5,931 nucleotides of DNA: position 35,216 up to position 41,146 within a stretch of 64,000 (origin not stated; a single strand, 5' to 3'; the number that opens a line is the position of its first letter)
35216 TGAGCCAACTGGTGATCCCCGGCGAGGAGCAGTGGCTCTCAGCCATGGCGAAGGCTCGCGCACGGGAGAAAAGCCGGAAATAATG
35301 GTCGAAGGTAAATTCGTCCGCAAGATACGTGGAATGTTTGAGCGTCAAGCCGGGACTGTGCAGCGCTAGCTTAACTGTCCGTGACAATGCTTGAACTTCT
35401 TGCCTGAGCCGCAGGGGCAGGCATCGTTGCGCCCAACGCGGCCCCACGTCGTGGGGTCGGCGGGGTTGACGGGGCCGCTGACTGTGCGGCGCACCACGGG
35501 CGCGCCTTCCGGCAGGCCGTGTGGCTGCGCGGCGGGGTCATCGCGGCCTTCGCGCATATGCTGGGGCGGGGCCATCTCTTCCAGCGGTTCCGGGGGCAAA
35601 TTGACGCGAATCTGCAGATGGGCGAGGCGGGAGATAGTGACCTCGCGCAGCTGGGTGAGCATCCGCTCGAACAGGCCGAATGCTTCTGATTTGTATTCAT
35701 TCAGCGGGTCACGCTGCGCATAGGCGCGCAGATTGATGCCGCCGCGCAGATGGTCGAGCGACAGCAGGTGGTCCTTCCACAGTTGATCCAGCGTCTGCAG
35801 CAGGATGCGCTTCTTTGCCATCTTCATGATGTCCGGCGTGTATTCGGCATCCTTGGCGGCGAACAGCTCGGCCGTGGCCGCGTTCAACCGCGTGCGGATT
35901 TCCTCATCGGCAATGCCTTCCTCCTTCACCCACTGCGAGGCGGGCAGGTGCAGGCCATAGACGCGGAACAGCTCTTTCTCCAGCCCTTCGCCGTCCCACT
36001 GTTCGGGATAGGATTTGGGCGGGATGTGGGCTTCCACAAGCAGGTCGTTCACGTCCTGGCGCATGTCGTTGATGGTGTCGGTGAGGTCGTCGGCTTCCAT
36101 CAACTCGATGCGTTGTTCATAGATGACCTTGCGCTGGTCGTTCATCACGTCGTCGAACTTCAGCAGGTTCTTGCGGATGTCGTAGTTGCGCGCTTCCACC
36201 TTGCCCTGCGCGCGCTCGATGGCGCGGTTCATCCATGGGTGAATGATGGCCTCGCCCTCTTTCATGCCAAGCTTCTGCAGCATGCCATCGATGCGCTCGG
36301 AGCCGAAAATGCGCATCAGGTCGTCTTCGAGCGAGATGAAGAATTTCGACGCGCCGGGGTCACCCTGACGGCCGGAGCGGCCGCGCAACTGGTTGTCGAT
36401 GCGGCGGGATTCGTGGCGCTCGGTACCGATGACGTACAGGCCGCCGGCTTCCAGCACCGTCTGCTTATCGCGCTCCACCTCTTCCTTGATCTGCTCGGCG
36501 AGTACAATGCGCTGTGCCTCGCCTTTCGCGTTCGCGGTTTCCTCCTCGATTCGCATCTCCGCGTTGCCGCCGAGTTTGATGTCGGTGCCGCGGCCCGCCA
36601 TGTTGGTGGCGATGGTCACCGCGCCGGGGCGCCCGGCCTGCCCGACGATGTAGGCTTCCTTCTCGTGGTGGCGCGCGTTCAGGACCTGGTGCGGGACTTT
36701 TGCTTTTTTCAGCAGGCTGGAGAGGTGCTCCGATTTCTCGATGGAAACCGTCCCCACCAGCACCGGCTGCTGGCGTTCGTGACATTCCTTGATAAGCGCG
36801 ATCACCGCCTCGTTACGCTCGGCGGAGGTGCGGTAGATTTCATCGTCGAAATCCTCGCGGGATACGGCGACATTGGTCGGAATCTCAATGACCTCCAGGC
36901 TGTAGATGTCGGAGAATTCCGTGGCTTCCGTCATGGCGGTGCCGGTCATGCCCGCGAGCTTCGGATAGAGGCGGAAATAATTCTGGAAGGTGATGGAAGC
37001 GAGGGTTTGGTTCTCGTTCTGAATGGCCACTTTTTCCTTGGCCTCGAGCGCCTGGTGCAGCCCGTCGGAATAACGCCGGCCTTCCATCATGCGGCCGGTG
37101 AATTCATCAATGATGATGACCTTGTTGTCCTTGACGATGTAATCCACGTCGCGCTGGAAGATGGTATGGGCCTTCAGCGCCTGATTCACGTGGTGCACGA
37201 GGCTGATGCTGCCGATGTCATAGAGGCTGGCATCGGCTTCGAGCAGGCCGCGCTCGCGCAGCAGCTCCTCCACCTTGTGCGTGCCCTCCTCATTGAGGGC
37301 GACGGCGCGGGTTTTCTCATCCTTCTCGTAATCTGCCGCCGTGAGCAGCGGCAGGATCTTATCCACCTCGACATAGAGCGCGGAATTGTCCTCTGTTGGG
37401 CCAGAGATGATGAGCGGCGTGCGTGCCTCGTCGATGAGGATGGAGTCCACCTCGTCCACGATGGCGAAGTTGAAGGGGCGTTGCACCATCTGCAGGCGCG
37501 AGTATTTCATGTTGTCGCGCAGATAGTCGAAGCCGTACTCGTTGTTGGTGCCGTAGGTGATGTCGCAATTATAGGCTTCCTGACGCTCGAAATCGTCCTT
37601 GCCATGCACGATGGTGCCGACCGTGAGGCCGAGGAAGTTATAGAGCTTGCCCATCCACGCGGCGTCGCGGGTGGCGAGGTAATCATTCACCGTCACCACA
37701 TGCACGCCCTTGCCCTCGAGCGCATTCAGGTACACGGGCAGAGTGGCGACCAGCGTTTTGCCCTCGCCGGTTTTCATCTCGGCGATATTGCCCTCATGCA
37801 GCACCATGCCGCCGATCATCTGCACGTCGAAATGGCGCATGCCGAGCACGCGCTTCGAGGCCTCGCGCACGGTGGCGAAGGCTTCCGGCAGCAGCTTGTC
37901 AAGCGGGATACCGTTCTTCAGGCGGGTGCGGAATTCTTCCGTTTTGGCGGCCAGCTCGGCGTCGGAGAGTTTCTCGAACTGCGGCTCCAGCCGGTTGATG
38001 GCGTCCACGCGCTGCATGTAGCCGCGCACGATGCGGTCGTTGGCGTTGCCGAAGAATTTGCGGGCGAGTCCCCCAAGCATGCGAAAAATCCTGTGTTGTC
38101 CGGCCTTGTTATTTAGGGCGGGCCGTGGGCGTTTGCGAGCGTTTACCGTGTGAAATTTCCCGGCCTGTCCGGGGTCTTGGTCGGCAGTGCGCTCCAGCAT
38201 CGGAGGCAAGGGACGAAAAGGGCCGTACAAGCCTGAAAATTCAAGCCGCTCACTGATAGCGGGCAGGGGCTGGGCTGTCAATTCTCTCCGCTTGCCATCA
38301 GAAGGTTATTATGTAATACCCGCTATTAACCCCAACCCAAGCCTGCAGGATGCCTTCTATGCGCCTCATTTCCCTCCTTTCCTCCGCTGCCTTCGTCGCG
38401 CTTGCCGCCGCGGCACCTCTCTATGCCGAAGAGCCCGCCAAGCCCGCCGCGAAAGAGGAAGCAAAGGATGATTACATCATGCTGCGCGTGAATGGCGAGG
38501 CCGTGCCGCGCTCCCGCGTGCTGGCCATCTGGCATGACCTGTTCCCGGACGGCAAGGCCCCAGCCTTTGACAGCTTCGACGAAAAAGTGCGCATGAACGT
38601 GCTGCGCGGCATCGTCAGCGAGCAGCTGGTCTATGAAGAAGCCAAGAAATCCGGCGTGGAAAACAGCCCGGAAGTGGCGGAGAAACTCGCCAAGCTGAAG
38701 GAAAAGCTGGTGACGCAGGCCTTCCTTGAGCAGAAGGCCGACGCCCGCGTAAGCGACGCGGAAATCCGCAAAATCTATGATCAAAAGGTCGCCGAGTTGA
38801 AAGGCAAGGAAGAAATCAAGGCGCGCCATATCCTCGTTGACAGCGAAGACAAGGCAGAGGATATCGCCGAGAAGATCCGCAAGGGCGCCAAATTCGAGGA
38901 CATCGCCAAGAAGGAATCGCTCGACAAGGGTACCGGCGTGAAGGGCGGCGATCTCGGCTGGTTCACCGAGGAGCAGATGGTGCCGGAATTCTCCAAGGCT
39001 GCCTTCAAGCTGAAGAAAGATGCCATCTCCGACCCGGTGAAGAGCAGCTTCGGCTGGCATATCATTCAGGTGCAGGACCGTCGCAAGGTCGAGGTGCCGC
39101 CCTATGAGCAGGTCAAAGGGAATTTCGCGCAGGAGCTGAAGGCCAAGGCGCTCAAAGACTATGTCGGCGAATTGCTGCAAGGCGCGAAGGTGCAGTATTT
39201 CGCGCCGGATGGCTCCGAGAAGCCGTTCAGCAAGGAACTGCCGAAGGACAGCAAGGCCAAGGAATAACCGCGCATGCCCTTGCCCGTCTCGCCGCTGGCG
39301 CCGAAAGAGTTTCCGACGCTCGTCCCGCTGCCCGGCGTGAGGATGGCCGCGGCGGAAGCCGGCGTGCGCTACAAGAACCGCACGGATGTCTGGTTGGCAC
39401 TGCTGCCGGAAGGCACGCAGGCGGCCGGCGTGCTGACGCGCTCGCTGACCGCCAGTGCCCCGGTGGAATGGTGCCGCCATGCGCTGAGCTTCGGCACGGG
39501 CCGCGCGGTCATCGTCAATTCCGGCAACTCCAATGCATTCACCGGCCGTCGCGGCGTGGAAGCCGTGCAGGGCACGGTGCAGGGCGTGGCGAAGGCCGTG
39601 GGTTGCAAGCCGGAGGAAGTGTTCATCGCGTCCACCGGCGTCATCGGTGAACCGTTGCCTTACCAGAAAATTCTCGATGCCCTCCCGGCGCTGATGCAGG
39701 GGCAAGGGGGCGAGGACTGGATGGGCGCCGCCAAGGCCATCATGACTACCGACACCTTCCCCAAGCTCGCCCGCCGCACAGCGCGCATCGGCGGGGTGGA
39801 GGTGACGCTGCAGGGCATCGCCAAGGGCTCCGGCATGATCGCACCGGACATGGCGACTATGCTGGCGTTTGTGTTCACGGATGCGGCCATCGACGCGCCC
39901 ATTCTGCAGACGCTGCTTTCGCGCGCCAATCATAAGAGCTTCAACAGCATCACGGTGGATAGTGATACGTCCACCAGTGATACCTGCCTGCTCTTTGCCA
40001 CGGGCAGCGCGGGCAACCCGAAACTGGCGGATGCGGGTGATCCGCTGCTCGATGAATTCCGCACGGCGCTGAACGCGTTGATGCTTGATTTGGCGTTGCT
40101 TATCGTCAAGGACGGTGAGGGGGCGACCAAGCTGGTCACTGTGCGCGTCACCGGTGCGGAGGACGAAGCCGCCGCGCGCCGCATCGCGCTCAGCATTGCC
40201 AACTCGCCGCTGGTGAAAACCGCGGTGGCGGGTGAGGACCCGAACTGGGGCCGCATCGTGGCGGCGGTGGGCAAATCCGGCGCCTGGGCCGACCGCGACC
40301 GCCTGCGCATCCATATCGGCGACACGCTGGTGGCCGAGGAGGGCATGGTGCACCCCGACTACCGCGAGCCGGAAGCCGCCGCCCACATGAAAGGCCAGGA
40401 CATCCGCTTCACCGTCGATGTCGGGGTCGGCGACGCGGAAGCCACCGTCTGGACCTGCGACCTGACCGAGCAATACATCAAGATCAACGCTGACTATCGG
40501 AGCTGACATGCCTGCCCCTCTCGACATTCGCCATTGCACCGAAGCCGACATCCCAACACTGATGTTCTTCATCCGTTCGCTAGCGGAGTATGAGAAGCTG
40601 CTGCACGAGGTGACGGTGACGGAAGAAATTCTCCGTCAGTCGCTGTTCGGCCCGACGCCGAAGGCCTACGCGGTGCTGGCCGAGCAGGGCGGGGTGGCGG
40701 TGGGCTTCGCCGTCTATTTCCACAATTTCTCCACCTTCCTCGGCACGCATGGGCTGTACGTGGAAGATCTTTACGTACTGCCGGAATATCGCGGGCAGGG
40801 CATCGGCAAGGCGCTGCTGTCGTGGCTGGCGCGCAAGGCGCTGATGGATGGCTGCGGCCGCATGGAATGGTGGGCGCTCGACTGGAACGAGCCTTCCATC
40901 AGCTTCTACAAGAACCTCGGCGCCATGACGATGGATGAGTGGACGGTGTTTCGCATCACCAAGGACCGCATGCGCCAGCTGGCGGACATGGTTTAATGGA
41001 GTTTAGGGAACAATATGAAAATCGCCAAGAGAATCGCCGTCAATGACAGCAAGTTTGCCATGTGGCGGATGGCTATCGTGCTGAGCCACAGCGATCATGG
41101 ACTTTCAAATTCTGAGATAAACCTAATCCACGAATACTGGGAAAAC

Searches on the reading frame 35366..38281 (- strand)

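Call 29: search_protein_families(library=pfam, proteins=[window:35366-38281:-], max_evalue=0.0001)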
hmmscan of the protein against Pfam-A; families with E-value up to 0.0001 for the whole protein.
window:35366-38281:- (971 aa): 6 families
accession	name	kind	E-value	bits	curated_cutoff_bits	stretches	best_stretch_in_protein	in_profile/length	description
PF07517.20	SecA_DEAD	-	2.8e-132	440.8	24.6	1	74-457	2-290/290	SecA DEAD-like domain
PF21090.3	P-loop_SecA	-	3.5e-95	317.9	27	1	473-676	2-205/205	SecA P-loop domain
PF07516.18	SecA_SW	-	6.5e-66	222.6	26.7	1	678-890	1-200/200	SecA Wing and Scaffold domain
PF01043.26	SecA_PP_bind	-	8.5e-40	136.2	23.5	1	299-413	2-110/110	SecA preprotein cross-linking domain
PF02810.21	SEC-C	-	7.3e-10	39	20.4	1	951-968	1-18/19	SEC-C motif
PF00270.35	DEAD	-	2.2e-07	31.2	26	1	165-282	17-130/167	DEAD/DEAH box helicase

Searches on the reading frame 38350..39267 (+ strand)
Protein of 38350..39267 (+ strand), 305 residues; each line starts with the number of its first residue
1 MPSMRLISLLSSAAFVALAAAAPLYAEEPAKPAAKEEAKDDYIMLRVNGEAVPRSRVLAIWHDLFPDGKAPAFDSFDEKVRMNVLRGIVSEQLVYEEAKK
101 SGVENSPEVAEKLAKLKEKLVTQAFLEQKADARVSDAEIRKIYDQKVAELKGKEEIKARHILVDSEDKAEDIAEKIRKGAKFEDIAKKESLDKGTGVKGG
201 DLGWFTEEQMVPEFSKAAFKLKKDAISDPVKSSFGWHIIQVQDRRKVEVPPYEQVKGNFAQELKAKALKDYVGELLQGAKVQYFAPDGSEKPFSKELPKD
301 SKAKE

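Call 29: search_protein_families(library=pfam, proteins=[window:38350-39267:+], max_evalue=0.0001)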
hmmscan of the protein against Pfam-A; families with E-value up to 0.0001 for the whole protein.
window:38350-39267:+ (305 aa): 3 families
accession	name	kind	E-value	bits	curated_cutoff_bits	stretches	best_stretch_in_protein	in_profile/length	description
PF13616.12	Rotamase_3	-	3.5e-29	102.1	22.5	1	138-245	2-116/116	PPIC-type PPIASE domain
PF00639.27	Rotamase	-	1e-24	87.8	21.7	1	164-243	17-97/97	PPIC-type PPIASE domain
PF13145.12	Rotamase_2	-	5.1e-23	82.6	27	1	134-256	1-120/121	PPIC-type PPIASE domain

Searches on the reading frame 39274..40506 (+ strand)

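Call 29: search_protein_families(library=pfam, proteins=[window:39274-40506:+], max_evalue=0.0001)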
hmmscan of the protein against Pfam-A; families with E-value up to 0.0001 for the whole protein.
window:39274-40506:+ (410 aa): 1 family
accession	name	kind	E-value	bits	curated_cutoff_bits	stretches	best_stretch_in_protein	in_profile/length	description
PF01960.23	ArgJ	-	6.9e-144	479.7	32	1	24-410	2-377/377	ArgJ family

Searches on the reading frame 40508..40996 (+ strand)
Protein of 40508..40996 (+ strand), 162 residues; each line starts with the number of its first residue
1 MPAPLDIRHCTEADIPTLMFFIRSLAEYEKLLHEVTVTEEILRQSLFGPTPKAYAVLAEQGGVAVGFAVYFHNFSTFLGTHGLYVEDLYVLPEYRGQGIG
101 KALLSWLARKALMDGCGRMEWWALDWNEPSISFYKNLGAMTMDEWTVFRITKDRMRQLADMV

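Call 29: search_protein_families(library=pfam, proteins=[window:40508-40996:+], max_evalue=0.0001)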
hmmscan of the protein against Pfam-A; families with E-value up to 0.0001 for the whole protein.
window:40508-40996:+ (162 aa): 4 families
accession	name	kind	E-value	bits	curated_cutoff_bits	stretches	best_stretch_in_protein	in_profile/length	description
PF00583.31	Acetyltransf_1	-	1.8e-20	73.8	20.7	1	42-138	24-115/116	Acetyltransferase (GNAT) family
PF13508.13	Acetyltransf_7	-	5e-14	52.9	27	1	55-138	5-81/84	Acetyltransferase (GNAT) domain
PF13673.13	Acetyltransf_10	-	3.7e-06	27.4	23.6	1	50-138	28-106/128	Acetyltransferase (GNAT) domain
PF08445.16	FR47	-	5.5e-05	23.5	22.1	1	87-141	26-79/86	FR47-like protein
